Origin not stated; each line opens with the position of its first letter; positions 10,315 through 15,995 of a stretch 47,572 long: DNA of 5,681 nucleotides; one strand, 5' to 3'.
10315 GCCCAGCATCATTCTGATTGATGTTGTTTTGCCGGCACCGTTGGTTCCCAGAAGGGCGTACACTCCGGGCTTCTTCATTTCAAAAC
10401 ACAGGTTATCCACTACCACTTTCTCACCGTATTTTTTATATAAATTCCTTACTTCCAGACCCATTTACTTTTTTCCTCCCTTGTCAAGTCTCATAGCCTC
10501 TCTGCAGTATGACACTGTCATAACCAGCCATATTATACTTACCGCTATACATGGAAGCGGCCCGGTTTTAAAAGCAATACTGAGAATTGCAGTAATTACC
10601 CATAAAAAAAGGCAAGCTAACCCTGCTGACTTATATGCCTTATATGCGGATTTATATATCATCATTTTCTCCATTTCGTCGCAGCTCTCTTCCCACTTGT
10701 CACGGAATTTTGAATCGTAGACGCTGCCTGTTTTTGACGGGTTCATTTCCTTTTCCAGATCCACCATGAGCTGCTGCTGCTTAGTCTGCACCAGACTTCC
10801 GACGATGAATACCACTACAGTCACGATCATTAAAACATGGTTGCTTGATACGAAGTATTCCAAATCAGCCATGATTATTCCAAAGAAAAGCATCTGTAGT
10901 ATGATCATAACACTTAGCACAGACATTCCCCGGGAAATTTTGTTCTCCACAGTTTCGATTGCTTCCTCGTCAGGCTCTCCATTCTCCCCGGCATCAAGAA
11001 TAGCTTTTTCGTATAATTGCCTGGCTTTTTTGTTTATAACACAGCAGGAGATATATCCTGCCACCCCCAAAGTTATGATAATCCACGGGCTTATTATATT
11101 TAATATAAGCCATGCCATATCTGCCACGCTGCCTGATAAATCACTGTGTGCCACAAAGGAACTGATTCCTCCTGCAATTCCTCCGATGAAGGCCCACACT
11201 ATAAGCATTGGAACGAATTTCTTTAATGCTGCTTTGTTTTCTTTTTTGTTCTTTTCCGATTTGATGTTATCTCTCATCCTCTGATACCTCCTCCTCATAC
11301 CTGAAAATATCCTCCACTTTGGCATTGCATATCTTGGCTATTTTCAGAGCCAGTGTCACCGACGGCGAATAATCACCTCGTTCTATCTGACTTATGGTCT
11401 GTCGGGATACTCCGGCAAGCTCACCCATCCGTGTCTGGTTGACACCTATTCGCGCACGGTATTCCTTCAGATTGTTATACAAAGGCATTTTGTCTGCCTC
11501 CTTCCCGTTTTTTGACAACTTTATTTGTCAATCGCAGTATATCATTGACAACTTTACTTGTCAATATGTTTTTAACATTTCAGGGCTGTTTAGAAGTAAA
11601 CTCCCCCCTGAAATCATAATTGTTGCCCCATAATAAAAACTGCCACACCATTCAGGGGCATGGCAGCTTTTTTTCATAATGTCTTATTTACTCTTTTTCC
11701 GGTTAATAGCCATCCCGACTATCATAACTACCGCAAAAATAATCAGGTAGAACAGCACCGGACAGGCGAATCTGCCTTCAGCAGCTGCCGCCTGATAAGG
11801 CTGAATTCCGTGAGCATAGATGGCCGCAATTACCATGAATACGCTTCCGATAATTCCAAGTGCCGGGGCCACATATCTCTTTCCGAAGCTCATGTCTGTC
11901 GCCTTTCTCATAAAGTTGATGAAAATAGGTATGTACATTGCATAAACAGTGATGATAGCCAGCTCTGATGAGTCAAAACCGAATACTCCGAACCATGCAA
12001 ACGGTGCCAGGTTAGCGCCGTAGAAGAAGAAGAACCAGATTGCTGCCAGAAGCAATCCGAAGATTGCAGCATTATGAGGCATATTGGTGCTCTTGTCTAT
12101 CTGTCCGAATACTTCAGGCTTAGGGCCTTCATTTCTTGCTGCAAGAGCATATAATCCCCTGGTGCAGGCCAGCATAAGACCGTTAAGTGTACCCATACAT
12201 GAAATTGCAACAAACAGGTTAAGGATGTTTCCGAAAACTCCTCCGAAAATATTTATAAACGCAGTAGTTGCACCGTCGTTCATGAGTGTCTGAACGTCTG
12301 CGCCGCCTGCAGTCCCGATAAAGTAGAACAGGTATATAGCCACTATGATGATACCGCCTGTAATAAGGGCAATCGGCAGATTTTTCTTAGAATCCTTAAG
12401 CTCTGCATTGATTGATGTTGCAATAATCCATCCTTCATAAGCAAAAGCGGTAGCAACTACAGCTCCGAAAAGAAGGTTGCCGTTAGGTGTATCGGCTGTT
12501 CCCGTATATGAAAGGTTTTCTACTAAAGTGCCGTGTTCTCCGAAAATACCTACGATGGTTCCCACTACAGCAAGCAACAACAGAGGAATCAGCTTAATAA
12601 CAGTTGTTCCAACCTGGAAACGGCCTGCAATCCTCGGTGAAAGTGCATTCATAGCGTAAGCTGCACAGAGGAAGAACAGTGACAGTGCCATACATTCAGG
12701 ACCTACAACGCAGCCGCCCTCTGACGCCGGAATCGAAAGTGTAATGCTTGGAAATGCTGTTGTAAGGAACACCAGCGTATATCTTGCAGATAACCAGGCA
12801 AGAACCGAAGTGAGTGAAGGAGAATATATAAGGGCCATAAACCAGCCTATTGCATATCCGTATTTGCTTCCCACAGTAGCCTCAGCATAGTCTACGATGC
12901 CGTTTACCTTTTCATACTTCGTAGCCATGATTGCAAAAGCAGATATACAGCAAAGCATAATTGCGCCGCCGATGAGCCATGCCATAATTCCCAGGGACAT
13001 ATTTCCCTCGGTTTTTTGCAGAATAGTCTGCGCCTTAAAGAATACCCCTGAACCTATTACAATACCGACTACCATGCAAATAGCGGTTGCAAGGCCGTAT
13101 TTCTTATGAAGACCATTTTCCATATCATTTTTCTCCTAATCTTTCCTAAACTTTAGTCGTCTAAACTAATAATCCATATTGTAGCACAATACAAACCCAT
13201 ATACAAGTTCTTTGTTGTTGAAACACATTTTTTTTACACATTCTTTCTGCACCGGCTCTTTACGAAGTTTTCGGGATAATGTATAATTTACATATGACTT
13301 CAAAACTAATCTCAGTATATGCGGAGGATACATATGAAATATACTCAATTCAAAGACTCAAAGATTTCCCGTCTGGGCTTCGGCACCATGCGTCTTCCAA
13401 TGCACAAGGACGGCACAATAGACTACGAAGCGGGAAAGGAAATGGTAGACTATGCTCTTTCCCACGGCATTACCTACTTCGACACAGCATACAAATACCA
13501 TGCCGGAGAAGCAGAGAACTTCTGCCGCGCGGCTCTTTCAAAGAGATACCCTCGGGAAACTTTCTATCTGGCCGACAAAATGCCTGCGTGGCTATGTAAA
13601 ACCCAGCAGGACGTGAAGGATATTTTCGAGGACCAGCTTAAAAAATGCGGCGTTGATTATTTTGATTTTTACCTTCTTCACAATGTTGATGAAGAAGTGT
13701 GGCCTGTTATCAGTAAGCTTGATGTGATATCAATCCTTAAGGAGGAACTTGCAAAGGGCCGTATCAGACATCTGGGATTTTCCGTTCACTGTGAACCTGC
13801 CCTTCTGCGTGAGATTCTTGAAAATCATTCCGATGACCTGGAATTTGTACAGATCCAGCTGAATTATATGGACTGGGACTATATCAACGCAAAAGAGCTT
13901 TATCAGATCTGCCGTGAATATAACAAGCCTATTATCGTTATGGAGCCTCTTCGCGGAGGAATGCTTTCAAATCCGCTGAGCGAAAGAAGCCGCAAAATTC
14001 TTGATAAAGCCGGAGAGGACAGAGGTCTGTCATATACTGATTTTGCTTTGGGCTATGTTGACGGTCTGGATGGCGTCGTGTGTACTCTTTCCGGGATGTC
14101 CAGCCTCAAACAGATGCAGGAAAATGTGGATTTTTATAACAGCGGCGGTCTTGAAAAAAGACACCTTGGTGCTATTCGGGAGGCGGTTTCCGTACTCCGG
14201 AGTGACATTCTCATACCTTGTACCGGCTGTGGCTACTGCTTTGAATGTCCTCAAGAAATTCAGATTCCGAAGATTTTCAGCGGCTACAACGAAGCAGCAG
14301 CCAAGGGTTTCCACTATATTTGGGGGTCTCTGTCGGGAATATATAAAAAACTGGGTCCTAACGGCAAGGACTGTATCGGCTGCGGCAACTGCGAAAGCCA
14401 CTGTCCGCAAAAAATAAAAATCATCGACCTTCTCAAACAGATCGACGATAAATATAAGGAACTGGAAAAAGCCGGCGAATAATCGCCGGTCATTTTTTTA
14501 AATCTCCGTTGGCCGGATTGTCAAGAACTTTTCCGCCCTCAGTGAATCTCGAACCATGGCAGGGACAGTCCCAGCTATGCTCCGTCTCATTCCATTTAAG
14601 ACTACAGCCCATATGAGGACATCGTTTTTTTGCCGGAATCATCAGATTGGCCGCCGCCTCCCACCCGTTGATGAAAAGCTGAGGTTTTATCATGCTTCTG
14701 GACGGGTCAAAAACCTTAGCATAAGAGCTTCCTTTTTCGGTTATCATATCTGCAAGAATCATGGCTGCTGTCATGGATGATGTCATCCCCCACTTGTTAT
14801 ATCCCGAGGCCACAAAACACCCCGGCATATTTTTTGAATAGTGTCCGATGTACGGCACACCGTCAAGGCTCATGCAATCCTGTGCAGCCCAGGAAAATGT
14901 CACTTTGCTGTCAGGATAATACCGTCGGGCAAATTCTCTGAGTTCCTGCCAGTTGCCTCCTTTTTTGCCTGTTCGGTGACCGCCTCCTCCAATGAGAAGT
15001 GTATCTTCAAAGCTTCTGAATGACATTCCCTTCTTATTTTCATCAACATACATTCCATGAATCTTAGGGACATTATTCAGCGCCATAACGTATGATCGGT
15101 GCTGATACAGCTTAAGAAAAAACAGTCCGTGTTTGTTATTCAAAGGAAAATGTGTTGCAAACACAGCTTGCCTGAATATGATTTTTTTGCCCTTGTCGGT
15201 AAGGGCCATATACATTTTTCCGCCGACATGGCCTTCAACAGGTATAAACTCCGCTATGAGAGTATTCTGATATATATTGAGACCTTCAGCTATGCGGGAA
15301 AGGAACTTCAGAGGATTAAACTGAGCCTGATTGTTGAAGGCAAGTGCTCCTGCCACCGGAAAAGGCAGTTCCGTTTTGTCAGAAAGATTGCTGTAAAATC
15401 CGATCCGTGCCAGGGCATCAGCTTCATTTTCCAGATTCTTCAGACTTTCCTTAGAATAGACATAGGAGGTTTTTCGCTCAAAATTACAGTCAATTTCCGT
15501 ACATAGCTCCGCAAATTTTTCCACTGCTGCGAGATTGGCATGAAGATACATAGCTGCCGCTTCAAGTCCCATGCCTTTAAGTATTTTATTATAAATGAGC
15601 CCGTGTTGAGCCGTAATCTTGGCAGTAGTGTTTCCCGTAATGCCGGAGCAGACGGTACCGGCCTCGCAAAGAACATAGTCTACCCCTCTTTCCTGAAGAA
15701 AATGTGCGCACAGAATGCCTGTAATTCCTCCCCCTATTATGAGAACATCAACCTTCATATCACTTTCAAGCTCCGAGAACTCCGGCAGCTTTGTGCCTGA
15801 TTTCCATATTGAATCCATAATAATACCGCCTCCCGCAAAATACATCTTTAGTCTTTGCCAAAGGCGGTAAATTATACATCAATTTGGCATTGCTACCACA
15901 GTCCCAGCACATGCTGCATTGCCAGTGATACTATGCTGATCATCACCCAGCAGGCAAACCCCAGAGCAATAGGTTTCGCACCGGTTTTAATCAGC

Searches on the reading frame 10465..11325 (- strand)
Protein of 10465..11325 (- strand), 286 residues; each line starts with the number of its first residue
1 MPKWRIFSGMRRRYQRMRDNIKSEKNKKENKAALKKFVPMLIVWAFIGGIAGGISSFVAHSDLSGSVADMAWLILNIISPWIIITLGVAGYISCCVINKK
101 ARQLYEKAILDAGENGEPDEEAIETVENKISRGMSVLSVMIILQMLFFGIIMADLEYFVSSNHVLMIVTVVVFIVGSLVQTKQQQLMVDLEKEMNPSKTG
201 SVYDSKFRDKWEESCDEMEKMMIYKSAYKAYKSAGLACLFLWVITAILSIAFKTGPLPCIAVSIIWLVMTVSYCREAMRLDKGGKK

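Call 23: search_protein_families(library=pfam, proteins=[window:10465-11325:-], max_evalue=0.001)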
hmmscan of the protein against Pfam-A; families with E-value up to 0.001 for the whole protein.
window:10465-11325:- (286 aa): 2 families
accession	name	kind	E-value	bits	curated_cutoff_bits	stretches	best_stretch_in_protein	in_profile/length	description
PF11368.13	DUF3169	-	1.3e-64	218.6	31.6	1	31-277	1-250/250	Protein of unknown function (DUF3169)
PF20990.2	DUF2207_C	-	2.8e-05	24.4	33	0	10-99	107-187/247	Predicted membrane protein (DUF2207) C-terminal domain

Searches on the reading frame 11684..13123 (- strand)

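Call 23: search_protein_families(library=pfam, proteins=[window:11684-13123:-], max_evalue=0.001)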
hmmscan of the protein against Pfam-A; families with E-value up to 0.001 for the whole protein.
window:11684-13123:- (479 aa): 2 families
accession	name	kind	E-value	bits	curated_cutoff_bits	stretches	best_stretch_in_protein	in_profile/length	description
PF13520.12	AA_permease_2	-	1.2e-34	120.4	27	1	10-437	2-407/427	Amino acid permease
PF00324.27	AA_permease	-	1.1e-31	110.6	24.6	1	15-470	3-453/470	Amino acid permease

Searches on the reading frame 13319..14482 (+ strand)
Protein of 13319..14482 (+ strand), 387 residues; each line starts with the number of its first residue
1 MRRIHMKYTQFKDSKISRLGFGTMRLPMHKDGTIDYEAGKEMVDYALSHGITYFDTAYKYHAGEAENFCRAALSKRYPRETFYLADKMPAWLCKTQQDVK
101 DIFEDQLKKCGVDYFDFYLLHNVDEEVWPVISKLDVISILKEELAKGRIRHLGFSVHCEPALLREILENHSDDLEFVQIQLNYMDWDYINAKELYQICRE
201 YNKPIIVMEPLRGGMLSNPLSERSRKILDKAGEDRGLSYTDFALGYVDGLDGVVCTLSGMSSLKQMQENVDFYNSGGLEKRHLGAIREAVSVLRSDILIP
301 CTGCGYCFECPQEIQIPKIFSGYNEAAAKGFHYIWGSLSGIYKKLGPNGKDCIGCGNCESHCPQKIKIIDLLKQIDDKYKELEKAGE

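Call 23: search_protein_families(library=pfam, proteins=[window:13319-14482:+], max_evalue=0.001)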
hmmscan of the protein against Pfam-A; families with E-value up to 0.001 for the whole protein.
window:13319-14482:+ (387 aa): 7 families
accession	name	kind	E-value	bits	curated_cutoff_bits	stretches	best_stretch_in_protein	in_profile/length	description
PF00248.27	Aldo_ket_red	-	1.6e-43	149.3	24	1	18-289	1-289/291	Aldo/keto reductase family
PF13187.11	Fer4_9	-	4.2e-09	36.7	27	1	301-365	2-50/52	4Fe-4S dicluster domain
PF13237.11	Fer4_10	-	6.7e-07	29.6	25.5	1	348-370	5-30/53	4Fe-4S dicluster domain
PF13183.11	Fer4_8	-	3.2e-06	28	27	1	300-366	4-68/68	4Fe-4S dicluster domain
PF13534.11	Fer4_17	-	7.9e-06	26.8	22.2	1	301-366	2-60/61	4Fe-4S dicluster domain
PF12838.12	Fer4_7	-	6e-05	23.9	27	1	301-366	2-52/52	4Fe-4S dicluster domain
PF00037.32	Fer4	-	0.0002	21.5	21.1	0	351-364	7-20/24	4Fe-4S binding domain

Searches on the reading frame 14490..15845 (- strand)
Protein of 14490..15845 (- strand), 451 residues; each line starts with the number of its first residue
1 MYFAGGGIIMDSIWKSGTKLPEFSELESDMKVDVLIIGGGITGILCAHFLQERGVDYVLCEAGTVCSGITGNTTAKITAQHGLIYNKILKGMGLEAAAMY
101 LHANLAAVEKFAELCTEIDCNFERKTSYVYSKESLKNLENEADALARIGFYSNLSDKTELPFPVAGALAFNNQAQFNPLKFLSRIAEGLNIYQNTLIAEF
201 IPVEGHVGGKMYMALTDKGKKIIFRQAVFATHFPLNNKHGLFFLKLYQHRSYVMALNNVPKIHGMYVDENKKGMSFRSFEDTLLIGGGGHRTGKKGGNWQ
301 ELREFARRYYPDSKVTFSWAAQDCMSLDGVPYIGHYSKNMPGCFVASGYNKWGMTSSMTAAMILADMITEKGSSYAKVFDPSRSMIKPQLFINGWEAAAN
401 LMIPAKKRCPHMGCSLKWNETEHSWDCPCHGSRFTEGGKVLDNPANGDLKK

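Call 23: search_protein_families(library=pfam, proteins=[window:14490-15845:-], max_evalue=0.001)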
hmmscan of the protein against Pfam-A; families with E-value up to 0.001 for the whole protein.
window:14490-15845:- (451 aa): 6 families
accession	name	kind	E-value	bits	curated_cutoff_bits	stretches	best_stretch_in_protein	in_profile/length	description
PF01266.30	DAO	-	1.1e-38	134.1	27.9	1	33-367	1-353/353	FAD dependent oxidoreductase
PF00355.32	Rieske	-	2e-08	34.5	20.3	1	406-450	40-85/88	Rieske [2Fe-2S] domain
PF13450.12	NAD_binding_8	-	5.2e-06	27.1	21.9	1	36-68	1-33/68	NAD(P)-binding Rossmann-like domain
PF01494.25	FAD_binding_3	-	7.8e-06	25.8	22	1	31-95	1-59/349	FAD binding domain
PF00890.30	FAD_binding_2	-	0.00018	21.3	20.4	1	33-68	1-36/414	FAD binding domain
PF07992.20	Pyr_redox_2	-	0.00055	19.9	26.1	1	33-78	2-47/291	Pyridine nucleotide-disulphide oxidoreductase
